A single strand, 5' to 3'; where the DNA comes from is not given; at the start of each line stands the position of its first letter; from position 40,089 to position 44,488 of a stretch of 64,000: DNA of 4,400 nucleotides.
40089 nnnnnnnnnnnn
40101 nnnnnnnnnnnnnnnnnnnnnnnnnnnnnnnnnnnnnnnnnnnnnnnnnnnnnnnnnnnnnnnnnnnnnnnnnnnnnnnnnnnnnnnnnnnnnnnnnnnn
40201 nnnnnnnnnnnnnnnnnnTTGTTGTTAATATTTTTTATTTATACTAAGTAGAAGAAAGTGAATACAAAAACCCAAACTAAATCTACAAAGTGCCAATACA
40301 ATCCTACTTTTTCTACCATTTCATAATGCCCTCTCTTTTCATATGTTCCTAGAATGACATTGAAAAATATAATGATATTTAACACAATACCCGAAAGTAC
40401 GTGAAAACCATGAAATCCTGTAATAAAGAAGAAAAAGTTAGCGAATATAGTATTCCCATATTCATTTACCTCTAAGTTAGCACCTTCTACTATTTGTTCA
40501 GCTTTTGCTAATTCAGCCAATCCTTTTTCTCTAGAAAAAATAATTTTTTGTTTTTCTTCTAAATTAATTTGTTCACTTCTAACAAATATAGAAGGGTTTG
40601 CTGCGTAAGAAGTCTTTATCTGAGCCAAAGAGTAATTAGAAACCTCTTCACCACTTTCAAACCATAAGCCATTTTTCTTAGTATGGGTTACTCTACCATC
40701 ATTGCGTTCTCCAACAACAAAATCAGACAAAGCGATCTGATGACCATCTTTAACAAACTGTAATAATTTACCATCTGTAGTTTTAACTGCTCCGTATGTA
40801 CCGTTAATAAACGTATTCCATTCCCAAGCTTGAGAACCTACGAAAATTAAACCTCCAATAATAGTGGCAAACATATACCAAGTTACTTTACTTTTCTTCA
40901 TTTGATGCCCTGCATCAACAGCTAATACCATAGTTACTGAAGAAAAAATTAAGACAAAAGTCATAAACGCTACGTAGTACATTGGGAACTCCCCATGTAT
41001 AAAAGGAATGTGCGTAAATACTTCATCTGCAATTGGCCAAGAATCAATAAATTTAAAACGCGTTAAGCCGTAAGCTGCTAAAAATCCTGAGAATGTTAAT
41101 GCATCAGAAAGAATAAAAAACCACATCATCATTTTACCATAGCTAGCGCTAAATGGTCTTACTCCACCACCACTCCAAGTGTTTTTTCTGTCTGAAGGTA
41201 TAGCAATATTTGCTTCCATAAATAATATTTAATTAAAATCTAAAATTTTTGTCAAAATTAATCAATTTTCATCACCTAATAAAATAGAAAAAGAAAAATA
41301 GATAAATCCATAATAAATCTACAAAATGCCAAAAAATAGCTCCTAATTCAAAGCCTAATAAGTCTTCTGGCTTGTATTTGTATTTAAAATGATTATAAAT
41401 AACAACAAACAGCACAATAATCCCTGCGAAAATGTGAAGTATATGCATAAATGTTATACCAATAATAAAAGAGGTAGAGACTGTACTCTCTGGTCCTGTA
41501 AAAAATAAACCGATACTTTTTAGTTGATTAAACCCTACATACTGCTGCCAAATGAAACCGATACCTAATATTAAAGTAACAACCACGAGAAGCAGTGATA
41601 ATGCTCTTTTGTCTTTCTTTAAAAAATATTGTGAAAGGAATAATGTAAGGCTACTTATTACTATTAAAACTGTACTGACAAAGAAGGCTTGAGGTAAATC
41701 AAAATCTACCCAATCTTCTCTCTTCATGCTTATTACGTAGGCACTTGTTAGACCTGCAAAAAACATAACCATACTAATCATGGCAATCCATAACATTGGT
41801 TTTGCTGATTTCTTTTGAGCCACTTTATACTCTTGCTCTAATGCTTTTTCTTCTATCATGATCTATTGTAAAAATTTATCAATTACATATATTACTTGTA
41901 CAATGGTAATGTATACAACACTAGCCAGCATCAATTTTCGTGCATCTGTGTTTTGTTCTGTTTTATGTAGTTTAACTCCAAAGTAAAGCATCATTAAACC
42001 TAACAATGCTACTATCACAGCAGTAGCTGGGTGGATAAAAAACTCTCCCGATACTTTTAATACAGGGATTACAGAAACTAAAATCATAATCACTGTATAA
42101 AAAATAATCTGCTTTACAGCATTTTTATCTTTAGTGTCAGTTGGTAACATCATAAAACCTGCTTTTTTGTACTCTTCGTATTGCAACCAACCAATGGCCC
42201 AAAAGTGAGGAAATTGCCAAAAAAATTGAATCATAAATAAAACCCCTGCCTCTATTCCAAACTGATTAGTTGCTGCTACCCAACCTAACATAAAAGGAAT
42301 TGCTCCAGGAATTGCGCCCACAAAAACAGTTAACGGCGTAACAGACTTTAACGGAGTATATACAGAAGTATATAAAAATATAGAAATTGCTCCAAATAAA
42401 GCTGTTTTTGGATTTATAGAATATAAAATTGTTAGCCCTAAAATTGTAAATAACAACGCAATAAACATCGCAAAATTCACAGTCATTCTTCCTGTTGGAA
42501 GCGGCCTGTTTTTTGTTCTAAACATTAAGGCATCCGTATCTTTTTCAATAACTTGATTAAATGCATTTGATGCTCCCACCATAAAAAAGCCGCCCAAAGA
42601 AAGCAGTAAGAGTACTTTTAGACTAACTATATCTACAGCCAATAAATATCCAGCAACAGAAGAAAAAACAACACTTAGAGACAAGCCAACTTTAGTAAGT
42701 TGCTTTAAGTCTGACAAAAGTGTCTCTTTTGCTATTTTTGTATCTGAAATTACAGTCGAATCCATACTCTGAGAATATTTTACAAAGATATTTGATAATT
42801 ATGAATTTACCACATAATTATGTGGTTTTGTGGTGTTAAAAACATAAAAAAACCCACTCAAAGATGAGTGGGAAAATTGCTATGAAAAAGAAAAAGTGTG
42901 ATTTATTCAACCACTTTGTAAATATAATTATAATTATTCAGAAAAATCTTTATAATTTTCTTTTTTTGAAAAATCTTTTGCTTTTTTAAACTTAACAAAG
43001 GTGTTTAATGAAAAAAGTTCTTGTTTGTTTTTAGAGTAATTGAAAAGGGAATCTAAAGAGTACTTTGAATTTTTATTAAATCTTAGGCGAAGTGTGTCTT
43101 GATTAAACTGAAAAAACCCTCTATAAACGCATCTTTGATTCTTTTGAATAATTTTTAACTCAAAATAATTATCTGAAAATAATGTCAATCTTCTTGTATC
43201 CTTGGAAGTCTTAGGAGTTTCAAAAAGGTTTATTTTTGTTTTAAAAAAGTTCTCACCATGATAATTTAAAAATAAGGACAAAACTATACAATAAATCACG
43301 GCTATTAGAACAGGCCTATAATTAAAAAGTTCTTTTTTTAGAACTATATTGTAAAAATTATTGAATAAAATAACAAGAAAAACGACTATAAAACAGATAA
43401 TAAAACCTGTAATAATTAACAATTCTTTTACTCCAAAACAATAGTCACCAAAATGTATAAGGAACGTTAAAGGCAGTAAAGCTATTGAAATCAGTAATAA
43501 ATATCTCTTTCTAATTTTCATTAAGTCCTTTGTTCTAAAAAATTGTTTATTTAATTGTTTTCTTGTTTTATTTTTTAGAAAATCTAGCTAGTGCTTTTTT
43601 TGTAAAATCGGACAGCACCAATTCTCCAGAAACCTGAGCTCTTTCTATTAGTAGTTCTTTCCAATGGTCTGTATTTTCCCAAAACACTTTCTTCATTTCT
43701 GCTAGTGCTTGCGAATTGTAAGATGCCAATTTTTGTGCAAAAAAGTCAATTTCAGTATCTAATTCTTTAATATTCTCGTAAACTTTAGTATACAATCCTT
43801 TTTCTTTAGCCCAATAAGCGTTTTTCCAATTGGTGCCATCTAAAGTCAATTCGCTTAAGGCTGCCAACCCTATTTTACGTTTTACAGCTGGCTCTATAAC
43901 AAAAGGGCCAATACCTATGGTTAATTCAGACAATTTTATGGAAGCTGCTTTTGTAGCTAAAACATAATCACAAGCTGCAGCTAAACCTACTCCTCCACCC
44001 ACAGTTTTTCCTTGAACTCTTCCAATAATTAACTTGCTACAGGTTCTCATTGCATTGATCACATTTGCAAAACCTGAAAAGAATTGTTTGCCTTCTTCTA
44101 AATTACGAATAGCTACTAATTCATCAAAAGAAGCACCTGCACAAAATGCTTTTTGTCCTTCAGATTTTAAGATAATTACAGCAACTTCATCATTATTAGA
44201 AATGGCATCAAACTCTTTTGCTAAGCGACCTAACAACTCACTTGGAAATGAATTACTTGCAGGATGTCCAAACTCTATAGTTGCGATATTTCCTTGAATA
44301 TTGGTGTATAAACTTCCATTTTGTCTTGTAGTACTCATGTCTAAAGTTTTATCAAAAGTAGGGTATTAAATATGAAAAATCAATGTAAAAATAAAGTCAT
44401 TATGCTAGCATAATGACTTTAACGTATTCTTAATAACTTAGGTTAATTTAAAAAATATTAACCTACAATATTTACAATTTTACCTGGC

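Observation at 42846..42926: Candidate small RNA whose exposed seed is antisense to AUG-AAA-AAG translation starts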

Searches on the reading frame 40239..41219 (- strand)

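Call 7: search_protein_families(library=pfam, proteins=[window:40239-41219:-], max_evalue=0.01)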
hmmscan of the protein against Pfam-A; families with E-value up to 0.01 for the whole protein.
window:40239-41219:- (326 aa): 1 family
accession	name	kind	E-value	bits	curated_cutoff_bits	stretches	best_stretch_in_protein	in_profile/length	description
PF00510.24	COX3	-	1.2e-10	42.1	23.8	1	256-325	187-255/258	Cytochrome c oxidase subunit III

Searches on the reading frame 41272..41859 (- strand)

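Call 7: search_protein_families(library=pfam, proteins=[window:41272-41859:-], max_evalue=0.01)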
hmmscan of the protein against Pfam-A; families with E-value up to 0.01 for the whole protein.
window:41272-41859:- (195 aa): 1 family
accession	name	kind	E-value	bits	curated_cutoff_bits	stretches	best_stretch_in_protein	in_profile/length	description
PF00510.24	COX3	-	1.1e-14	55.4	23.8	1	59-193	127-255/258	Cytochrome c oxidase subunit III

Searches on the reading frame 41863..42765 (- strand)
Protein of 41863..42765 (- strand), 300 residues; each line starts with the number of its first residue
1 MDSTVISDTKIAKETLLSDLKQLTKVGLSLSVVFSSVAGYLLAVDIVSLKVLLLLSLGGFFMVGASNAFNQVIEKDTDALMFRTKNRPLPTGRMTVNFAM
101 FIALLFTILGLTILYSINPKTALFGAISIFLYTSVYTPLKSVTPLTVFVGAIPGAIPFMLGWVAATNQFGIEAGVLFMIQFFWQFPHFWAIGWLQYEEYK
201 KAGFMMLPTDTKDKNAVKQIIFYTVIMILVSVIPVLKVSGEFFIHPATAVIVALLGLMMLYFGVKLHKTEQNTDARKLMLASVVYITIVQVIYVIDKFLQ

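Call 7: search_protein_families(library=pfam, proteins=[window:41863-42765:-], max_evalue=0.01)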
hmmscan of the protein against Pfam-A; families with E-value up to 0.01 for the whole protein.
window:41863-42765:- (300 aa): 1 family
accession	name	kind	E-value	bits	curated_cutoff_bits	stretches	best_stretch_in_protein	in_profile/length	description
PF01040.23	UbiA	-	1.4e-56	192.1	34.2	1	33-279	2-244/250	UbiA prenyltransferase family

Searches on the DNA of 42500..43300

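Call 4: search_rna_families(source=window, start=42500, end=43300, threshold=evalue, max_evalue=10)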
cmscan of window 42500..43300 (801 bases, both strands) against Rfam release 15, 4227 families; matches with E-value up to 10: 11.
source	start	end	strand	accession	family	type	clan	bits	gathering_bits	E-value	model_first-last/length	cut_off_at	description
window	42842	42903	+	RF02068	STnc480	Gene; sRNA;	-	28.1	72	0.069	1-72/72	no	Enterobacterial sRNA STnc480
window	42845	42907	-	RF02846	Ref84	Gene; antisense;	-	23.1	52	2.1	1-87/87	no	Enterococcus sRNA 84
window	43170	43227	+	RF02125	JPX_2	Gene; lncRNA;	-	18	48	0.51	1-69/69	no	JPX transcript, XIST activator conserved region 2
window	42826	42872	+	RF01810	pntA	Gene; sRNA;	-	18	54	6.5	1-62/62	no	pntA sRNA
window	42844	42885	-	RF02837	anti-hemB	Gene; sRNA;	-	17.7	49.5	0.19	1-81/81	no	Burkholderia RNA 7 (anti-hemB)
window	43023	43088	+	RF01827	SAR11_0636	Gene; sRNA;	-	17.4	67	9.6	1-90/90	no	SAR11_0636 sRNA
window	42719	42761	-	RF02765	Ysr209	Gene; sRNA;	-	16.3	59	5.7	1-46/46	no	Yersinia sRNA 209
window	42807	42836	+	RF03574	mir-4847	Gene; miRNA;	-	14.8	100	6.1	1-79/79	no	mir-4847 microRNA precursor family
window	42711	42811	+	RF02120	FTX_2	Gene; lncRNA;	-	14.3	48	5.6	1-97/97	no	FTX transcript, XIST regulator conserved region 2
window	42841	42918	-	RF00122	GadY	Gene; sRNA;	-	13.5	45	9.4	1-114/114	no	GadY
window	42802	42853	+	RF02111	IS009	Gene;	-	11.2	117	5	1-199/199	no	IS009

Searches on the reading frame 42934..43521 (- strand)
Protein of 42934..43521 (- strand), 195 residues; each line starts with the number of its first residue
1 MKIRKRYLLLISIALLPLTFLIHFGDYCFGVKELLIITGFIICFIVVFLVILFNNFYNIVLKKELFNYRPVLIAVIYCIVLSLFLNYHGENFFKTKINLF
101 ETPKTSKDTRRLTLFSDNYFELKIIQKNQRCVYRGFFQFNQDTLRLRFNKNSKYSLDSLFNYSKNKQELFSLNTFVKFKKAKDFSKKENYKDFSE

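Call 7: search_protein_families(library=pfam, proteins=[window:42934-43521:-], max_evalue=0.01)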
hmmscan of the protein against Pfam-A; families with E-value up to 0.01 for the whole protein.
window:42934-43521:- (195 aa): 1 family
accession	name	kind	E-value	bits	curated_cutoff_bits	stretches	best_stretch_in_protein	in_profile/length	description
PF12725.13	DUF3810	-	0.0062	16.4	28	1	29-112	22-107/311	Protein of unknown function (DUF3810)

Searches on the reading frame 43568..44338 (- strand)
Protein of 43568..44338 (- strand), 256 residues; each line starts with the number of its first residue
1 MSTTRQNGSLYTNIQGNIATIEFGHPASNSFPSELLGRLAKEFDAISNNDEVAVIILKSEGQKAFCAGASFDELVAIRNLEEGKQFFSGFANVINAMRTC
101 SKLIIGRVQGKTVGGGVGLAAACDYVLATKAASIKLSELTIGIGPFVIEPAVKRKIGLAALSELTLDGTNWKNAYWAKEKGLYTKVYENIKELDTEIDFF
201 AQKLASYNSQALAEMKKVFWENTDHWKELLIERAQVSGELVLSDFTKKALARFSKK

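Call 7: search_protein_families(library=pfam, proteins=[window:43568-44338:-], max_evalue=0.01)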
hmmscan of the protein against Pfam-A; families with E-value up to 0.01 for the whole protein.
window:43568-44338:- (256 aa): 2 families
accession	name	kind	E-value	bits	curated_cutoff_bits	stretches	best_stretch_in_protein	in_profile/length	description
PF00378.25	ECH_1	-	4.5e-33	115.1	27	1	14-228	2-214/251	Enoyl-CoA hydratase/isomerase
PF16113.10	ECH_2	-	2.8e-19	70.2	27.2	1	27-145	11-131/335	Enoyl-CoA hydratase/isomerase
